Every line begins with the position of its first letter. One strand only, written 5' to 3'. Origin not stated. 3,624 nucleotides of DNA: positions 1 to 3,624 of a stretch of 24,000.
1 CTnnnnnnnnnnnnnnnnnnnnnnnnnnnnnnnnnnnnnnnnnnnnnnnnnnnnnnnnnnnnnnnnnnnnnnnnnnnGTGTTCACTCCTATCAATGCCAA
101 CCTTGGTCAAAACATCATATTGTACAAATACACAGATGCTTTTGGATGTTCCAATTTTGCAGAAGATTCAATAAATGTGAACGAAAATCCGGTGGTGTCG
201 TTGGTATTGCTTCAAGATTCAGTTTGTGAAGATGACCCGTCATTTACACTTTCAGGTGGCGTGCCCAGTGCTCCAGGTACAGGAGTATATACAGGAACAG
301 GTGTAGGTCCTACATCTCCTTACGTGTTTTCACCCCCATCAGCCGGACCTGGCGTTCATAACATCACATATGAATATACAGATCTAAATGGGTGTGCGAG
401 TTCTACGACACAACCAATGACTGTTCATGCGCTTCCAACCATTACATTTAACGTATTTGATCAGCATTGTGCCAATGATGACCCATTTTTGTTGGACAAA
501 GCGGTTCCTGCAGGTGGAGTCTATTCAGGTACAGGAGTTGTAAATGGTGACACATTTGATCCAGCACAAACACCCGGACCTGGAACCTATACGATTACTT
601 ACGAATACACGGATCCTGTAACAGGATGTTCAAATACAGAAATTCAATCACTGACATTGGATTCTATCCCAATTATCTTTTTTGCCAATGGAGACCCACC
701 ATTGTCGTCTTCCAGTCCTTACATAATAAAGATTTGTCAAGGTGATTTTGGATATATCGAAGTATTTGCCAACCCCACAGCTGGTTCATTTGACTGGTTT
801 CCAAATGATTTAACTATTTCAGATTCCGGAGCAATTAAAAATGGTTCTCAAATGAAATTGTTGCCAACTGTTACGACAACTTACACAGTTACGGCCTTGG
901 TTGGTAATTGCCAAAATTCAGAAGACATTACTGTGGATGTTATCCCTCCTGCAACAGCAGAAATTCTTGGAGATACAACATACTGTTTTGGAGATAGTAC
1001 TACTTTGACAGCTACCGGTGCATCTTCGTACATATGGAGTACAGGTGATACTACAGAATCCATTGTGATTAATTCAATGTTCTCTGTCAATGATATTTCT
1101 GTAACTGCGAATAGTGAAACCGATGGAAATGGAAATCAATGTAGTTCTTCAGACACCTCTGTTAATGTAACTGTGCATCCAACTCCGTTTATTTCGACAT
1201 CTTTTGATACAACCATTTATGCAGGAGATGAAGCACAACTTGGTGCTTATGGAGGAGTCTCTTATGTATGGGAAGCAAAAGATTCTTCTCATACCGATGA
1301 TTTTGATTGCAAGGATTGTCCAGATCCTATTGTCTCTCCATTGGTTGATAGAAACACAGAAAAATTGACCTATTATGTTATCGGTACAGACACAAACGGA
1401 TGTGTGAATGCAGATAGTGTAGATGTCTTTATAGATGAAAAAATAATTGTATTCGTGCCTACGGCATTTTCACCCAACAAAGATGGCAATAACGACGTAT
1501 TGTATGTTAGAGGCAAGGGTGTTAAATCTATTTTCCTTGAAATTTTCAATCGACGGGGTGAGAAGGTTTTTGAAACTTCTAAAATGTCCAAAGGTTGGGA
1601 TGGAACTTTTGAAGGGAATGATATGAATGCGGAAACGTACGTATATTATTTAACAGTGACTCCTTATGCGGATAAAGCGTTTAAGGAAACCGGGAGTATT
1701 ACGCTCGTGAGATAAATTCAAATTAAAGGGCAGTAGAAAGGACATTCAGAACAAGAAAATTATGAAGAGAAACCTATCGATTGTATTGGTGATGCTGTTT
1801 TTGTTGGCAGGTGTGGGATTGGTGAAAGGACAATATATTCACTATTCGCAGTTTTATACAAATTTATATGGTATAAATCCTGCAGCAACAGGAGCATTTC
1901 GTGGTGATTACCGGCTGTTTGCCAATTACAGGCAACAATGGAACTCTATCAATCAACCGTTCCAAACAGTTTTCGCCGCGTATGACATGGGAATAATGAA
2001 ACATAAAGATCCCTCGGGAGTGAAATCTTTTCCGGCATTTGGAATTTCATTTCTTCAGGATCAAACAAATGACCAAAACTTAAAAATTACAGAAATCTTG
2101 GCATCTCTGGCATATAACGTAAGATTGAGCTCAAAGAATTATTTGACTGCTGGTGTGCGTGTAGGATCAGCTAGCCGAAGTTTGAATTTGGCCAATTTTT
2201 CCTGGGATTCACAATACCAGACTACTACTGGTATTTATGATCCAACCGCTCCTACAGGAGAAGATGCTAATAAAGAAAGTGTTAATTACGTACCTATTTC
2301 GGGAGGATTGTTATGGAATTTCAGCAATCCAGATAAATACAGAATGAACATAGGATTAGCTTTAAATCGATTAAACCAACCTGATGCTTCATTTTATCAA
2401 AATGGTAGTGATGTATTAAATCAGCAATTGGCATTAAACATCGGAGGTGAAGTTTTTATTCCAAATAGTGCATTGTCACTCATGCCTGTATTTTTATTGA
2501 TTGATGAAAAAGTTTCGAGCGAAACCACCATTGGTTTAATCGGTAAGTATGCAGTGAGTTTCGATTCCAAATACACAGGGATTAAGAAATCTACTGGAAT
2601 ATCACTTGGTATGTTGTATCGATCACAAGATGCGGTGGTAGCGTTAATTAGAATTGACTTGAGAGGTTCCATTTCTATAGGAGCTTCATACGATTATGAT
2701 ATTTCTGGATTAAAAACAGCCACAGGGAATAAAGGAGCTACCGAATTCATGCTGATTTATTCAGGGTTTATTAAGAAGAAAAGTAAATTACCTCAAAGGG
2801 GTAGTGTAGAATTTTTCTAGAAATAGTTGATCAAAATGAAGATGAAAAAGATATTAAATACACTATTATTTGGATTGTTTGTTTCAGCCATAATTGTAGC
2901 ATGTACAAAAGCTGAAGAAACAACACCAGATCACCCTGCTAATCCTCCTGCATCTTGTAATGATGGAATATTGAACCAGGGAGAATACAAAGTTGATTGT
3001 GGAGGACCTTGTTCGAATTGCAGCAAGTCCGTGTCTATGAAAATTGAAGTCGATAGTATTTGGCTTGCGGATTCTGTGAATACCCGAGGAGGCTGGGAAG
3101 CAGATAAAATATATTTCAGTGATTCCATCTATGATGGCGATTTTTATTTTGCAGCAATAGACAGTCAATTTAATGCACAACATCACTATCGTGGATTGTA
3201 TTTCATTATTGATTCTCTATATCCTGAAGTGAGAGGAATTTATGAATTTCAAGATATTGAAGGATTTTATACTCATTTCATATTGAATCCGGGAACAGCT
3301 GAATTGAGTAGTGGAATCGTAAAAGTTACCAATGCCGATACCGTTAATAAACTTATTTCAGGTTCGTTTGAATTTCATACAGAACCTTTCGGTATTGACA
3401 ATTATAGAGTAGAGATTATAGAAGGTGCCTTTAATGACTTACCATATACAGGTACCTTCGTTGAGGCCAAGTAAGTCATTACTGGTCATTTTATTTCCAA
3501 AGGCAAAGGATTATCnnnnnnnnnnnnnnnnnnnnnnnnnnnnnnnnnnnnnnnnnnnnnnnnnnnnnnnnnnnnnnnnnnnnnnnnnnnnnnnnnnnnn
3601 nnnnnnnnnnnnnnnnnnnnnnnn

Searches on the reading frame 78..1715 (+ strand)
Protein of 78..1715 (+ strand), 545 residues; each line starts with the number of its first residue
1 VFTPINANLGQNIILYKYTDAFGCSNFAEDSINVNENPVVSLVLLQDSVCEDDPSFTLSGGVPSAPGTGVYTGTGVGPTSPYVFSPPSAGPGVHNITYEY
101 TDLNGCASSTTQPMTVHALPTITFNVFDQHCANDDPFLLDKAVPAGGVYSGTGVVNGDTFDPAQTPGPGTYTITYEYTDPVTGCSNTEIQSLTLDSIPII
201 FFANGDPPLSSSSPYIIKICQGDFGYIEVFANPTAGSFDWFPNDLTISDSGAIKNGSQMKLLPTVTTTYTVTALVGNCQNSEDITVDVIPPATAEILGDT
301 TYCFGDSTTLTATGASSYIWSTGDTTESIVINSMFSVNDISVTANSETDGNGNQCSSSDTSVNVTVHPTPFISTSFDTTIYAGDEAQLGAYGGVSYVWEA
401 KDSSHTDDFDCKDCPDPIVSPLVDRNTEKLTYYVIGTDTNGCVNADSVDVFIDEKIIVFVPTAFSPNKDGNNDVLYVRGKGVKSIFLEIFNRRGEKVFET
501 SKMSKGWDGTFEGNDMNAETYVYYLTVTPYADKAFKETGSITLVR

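Call 26: search_protein_families(library=ncbifam, proteins=[window:78-1715:+], max_evalue=0.00001)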
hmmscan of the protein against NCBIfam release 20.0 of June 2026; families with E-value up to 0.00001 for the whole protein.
window:78-1715:+ (545 aa): 1 family
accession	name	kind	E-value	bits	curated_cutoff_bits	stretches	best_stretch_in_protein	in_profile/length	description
TIGR04131.1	Bac_Flav_CTERM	domain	3.9e-14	52.6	35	1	460-545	3-85/85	T9SS type B sorting domain-containing protein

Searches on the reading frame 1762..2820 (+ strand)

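Call 26: search_protein_families(library=ncbifam, proteins=[window:1762-2820:+], max_evalue=0.00001)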
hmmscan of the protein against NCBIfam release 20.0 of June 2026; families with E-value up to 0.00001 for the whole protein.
window:1762-2820:+ (352 aa): 1 family
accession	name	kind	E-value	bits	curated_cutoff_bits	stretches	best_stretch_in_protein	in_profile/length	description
TIGR03519.1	T9SS_PorP_fam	subfamily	7.6e-49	166.7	90.55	1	7-334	5-291/292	PorP/SprF family type IX secretion system membrane protein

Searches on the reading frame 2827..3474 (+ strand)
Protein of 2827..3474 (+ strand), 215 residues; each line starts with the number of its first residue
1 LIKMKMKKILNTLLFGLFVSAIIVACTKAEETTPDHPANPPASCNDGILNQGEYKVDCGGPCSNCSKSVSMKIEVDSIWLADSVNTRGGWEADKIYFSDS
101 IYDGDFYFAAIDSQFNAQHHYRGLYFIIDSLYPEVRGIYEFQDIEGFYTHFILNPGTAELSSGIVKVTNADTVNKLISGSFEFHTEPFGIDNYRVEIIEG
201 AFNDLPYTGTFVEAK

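Call 26: search_protein_families(library=ncbifam, proteins=[window:2827-3474:+], max_evalue=0.00001)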
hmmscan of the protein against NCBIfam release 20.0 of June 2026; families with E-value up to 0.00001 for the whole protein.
window:2827-3474:+ (215 aa): 1 family
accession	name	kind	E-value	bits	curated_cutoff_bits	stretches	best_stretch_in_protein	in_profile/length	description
NF052634.1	Riean_0653_fam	subfamily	4.1e-07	31.1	57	0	121-202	97-172/176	Riean_0653 family protein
